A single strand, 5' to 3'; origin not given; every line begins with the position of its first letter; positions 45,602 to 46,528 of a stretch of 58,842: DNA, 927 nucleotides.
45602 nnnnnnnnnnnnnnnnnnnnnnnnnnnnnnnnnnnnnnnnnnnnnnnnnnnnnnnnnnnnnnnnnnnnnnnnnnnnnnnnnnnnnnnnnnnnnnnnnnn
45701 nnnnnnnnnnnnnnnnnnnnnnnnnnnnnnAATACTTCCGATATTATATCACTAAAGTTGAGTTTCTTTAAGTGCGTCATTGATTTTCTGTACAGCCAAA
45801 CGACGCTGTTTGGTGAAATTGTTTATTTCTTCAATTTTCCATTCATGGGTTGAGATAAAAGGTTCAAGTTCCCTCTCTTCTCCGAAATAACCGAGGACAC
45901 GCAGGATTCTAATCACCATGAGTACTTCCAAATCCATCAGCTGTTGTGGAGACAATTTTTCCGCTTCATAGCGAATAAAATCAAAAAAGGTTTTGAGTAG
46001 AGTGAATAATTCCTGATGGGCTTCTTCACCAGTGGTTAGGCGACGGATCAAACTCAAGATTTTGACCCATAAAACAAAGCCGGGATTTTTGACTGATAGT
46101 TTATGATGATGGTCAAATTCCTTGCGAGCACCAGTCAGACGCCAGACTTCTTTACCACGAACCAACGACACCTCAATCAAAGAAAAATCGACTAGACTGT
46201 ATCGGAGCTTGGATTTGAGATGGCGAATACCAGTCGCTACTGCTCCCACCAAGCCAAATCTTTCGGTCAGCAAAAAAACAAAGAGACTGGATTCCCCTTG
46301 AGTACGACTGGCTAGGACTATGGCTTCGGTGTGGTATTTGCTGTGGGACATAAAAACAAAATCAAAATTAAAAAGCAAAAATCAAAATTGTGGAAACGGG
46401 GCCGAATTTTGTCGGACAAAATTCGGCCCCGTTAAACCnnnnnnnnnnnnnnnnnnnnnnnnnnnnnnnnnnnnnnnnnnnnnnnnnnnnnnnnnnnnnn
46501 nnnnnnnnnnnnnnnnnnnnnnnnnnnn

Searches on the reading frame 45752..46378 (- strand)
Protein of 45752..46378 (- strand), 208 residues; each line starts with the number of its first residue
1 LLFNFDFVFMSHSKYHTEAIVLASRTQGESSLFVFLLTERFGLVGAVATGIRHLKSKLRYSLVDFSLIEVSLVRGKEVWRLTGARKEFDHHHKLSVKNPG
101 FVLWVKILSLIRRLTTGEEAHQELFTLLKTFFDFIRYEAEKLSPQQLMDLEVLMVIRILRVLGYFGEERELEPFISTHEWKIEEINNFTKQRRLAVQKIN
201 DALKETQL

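Call 13: search_protein_families(library=pfam, proteins=[window:45752-46378:-], max_evalue=0.001)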
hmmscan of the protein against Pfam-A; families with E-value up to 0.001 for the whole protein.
window:45752-46378:- (208 aa): 1 family
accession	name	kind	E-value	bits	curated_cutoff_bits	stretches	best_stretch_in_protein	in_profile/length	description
PF11967.14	RecO_N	-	5.4e-13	49.2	27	1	14-84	3-74/80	Recombination protein O N terminal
